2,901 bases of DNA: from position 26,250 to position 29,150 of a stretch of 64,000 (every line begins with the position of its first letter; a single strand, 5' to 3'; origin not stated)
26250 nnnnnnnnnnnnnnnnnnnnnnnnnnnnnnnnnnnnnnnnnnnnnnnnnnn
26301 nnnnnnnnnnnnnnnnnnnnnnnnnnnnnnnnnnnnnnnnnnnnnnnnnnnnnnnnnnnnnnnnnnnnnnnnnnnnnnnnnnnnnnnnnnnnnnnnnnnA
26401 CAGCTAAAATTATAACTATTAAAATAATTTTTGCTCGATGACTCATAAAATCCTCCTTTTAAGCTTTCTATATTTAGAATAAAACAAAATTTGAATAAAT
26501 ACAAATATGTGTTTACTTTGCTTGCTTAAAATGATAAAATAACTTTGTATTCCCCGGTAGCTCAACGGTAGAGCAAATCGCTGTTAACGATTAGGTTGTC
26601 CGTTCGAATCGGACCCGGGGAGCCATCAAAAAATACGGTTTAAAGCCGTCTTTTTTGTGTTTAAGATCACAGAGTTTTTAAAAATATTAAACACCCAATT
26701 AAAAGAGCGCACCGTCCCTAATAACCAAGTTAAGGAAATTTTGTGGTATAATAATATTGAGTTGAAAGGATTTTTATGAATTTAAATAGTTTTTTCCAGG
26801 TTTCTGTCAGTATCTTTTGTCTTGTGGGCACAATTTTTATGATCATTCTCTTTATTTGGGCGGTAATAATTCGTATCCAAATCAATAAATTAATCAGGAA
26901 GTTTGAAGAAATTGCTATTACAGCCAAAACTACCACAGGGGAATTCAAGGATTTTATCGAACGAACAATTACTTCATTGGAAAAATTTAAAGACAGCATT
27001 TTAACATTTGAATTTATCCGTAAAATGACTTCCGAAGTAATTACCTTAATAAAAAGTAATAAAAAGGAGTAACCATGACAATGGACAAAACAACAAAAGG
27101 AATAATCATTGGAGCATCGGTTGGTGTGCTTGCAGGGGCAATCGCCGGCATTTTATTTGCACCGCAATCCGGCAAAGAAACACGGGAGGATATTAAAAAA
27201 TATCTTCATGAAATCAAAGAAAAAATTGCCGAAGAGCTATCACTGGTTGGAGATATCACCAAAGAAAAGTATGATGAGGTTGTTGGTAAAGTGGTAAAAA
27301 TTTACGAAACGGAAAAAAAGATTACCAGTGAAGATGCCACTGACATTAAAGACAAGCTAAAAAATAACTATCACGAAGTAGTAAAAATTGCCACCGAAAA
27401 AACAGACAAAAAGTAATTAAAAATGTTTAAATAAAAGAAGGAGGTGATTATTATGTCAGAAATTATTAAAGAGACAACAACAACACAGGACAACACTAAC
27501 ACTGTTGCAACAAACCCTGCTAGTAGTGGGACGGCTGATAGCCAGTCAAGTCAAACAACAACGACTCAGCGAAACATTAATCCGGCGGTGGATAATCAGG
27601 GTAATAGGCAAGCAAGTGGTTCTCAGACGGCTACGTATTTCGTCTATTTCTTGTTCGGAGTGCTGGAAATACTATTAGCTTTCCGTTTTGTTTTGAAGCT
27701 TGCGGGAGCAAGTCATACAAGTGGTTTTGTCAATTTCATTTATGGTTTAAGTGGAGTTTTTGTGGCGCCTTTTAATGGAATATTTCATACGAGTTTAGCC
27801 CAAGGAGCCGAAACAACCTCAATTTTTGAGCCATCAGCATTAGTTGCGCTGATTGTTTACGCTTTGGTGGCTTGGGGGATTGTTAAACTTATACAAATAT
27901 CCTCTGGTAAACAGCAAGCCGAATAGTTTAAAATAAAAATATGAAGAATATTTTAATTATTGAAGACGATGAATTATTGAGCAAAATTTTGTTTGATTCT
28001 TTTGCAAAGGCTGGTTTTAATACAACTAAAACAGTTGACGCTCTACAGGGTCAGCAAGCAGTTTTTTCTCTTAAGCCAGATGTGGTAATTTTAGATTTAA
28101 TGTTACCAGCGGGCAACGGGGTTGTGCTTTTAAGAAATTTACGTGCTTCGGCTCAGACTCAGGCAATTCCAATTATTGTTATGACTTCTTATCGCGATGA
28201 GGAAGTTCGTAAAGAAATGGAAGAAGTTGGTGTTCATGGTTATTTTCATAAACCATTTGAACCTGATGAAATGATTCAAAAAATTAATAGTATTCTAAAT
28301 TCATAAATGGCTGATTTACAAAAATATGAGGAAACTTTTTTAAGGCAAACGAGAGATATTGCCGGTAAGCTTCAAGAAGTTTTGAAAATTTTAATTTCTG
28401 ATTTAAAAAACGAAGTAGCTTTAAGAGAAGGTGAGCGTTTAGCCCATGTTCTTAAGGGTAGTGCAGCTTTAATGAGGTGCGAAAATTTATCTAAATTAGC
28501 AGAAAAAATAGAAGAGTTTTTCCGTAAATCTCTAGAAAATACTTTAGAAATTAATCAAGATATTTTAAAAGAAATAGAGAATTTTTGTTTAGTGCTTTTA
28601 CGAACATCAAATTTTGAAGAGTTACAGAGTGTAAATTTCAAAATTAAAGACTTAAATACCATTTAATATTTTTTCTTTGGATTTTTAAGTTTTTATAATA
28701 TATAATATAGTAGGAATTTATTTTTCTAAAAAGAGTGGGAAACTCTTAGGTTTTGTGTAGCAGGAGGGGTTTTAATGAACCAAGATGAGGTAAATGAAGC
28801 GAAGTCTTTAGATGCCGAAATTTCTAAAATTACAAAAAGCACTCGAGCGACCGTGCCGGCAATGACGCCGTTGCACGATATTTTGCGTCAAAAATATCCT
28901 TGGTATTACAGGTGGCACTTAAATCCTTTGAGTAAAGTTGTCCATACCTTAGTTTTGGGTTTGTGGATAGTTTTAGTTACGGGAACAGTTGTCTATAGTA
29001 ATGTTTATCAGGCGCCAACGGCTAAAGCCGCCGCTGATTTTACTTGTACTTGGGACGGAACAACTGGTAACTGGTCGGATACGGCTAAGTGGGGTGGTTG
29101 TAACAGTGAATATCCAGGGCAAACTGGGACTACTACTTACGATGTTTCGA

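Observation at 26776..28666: YtxG/YtxH stress proteins plus an orphan receiver and HPt protein lie tightly upstream of the giant gene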

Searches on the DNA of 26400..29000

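Call 48: search_rna_families(source=window, start=26400, end=29000, threshold=evalue, max_evalue=1)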
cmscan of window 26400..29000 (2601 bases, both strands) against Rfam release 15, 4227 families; matches with E-value up to 1: 1.
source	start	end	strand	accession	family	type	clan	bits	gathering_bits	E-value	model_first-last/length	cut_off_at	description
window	26551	26622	+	RF00005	tRNA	Gene; tRNA;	CL00001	68.3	29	3.7e-14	1-71/71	no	tRNA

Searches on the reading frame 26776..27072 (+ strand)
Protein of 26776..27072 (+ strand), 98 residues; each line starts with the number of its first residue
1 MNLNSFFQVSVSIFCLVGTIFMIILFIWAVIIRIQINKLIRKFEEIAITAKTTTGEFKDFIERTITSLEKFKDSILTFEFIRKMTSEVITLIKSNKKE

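Call 4: search_protein_families(library=pfam, proteins=[window:26776-27072:+], max_evalue=1)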
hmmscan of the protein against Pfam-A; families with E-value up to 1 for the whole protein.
window:26776-27072:+ (98 aa): 4 families
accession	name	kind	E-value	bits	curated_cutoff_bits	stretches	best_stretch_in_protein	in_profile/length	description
PF14584.11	DUF4446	-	0.004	17.6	27.4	1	15-75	3-61/150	Protein of unknown function (DUF4446)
PF01594.21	AI-2E_transport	-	0.0054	16.4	34.3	1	6-95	46-128/327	AI-2E family transporter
PF10011.15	DUF2254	-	0.059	12.6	28.8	1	7-51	123-167/368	Predicted membrane protein (DUF2254)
PF07406.16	NICE-3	-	0.21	12.1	22.7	1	7-72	4-68/181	NICE-3 protein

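Call 5: search_protein_families(library=ncbifam, proteins=[window:26776-27072:+], max_evalue=1)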
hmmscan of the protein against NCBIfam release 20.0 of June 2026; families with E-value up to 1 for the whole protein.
window:26776-27072:+ (98 aa): 1 family
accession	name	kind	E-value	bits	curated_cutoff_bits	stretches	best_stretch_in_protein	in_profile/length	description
NF009036.0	PRK12369.1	equivalog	0.0044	16.4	385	1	4-86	3-77/326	putative transporter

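Call 43: search_protein_families(library=pfam, proteins=[window:26776-27072:+], max_evalue=10)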
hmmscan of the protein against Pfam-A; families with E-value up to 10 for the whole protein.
window:26776-27072:+ (98 aa): 4 families
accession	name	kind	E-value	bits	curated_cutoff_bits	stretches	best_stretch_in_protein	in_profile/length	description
PF14584.11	DUF4446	-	0.004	17.6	27.4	1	15-75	3-61/150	Protein of unknown function (DUF4446)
PF01594.21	AI-2E_transport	-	0.0054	16.4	34.3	1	6-95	46-128/327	AI-2E family transporter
PF10011.15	DUF2254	-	0.059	12.6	28.8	1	7-51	123-167/368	Predicted membrane protein (DUF2254)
PF07406.16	NICE-3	-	0.21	12.1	22.7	1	7-72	4-68/181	NICE-3 protein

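Call 60: predict_structure(protein=window:26776-27069:+)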
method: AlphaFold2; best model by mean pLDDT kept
length: 98 residues; sequences in the alignment: 1
mean_pLDDT: 77.2   pTM: 0.42
mean pLDDT of the five models: 77.2, 76.8, 75.6, 69.9, 68.2
residues with pLDDT >= 90: 4; 70-90: 71; 50-70: 23; < 50: 0
segments of 3 or more residues with pLDDT < 50: none
pLDDT, mean of each block of 10 residues (from residue 1): 80 89 84 82 78 72 80 62 74 70
secondary structure, 60 per line:
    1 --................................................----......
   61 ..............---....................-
elements in order: H3-50 H55-74 H78-97

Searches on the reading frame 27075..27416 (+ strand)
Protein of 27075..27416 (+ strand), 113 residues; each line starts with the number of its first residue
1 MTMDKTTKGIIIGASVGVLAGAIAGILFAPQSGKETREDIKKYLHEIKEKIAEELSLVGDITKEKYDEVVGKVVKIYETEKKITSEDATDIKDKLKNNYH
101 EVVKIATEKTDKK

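Call 4: search_protein_families(library=pfam, proteins=[window:27075-27416:+], max_evalue=1)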
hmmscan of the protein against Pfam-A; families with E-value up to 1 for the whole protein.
window:27075-27416:+ (113 aa): 12 families
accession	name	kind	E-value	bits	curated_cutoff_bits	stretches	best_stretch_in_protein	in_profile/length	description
PF12732.12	YtxH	-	2.4e-18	66.8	37.5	1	11-103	1-67/71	YtxH-like protein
PF13441.11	Gly-zipper_YMGG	-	0.0007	19.7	28.9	1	5-29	2-23/45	YMGG-like Gly-zipper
PF10247.14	Romo1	-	0.0018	19.1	27.6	1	3-38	3-38/66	Reactive mitochondrial oxygen species modulator 1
PF24434.1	DUF7557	-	0.008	16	25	1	61-82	19-40/45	Family of unknown function (DUF7557)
PF14842.11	FliG_N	-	0.011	16.7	25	1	34-99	17-83/104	FliG N-terminal domain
PF13864.11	Enkurin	-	0.025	15.5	23.6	1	42-104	5-53/92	Calmodulin-binding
PF01442.23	Apolipoprotein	-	0.045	13.9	90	1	34-103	36-105/190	Apolipoprotein A1/A4/E domain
PF11980.13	DUF3481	-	0.082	13.1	28.5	1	2-28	12-38/82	C-terminal domain of neuropilin glycoprotein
PF10593.14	Z1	-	0.099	12.6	25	1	34-106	40-108/228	Z1 domain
PF10273.14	WGG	-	0.11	13.3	26.8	1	52-90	18-56/80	Pre-rRNA-processing protein TSR2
PF04825.18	Rad21_Rec8_N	-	0.18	12.4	23.1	1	73-107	63-99/110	N terminus of Rad21 / Rec8 like protein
PF00639.27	Rotamase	-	0.39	12.1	21.7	0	26-54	2-32/97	PPIC-type PPIASE domain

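Call 5: search_protein_families(library=ncbifam, proteins=[window:27075-27416:+], max_evalue=1)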
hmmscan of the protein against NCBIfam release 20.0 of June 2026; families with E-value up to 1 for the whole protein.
window:27075-27416:+ (113 aa): 8 families
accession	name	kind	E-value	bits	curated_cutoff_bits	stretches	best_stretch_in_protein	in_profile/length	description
NF053524.1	thylo_ssl2009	equivalog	0.0015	19.2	58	1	4-47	5-48/90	ssl2009 family thylakoid membrane protein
NF038058.1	adhes_P110_Nter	subfamily_domain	0.0032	17.3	80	1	5-93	4-89/201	P110/LppT family adhesin N-terminal domain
NF005681.0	PRK07478.1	subfamily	0.048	13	267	1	9-70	9-73/254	SDR family oxidoreductase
NF003114.0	PRK04032.1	equivalog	0.065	13.1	148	1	5-62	50-100/172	CDP-2,3-bis-(O-geranylgeranyl)-sn-glycerol synthase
NF053611.1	YiaD_Gzip_OmpA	equivalog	0.12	12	175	1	4-31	23-74/206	YiaD family glycine zipper/OmpA-like lipoprotein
NF037947.1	holin_4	subfamily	0.14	12.7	70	1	5-29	47-71/75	bacteriophage holin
NF002845.0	PRK03094.1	equivalog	0.19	12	102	1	87-110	9-32/80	hypothetical protein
NF041250.1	VI_TagQ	equivalog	0.89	8.8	300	1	4-34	55-84/301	type VI secretion system-associated lipoprotein TagQ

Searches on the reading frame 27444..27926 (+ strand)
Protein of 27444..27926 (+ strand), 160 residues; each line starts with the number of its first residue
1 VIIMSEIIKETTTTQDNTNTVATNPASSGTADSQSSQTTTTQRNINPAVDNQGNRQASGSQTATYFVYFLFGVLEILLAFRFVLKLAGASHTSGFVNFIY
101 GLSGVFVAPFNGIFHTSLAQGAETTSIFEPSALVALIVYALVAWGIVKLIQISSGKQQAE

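Call 4: search_protein_families(library=pfam, proteins=[window:27444-27926:+], max_evalue=1)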
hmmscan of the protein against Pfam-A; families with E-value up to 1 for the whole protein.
window:27444-27926:+ (160 aa): 3 families
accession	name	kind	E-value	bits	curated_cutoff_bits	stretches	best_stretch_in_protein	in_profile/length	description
PF02325.22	YGGT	-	0.00045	21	27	1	68-143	1-67/70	YGGT family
PF13273.12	DUF4064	-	0.14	12.8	32.1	1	36-106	31-101/102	Protein of unknown function (DUF4064)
PF01504.24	PIP5K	-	0.15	11.7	27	1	14-87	183-256/288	Phosphatidylinositol-4-phosphate 5-Kinase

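Call 5: search_protein_families(library=ncbifam, proteins=[window:27444-27926:+], max_evalue=1)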
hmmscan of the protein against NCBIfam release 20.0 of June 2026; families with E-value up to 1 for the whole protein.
window:27444-27926:+ (160 aa): 0 families

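Call 43: search_protein_families(library=pfam, proteins=[window:27453-27926:+], max_evalue=10)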
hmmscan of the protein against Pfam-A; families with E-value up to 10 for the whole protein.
window:27453-27926:+ (157 aa): 3 families
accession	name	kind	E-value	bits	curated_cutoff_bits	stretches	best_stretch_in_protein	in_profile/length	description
PF02325.22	YGGT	-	0.00044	21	27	1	65-140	1-67/70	YGGT family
PF13273.12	DUF4064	-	0.024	15.3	32.1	1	33-103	31-101/102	Protein of unknown function (DUF4064)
PF01504.24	PIP5K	-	0.16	11.6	27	1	11-84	183-256/288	Phosphatidylinositol-4-phosphate 5-Kinase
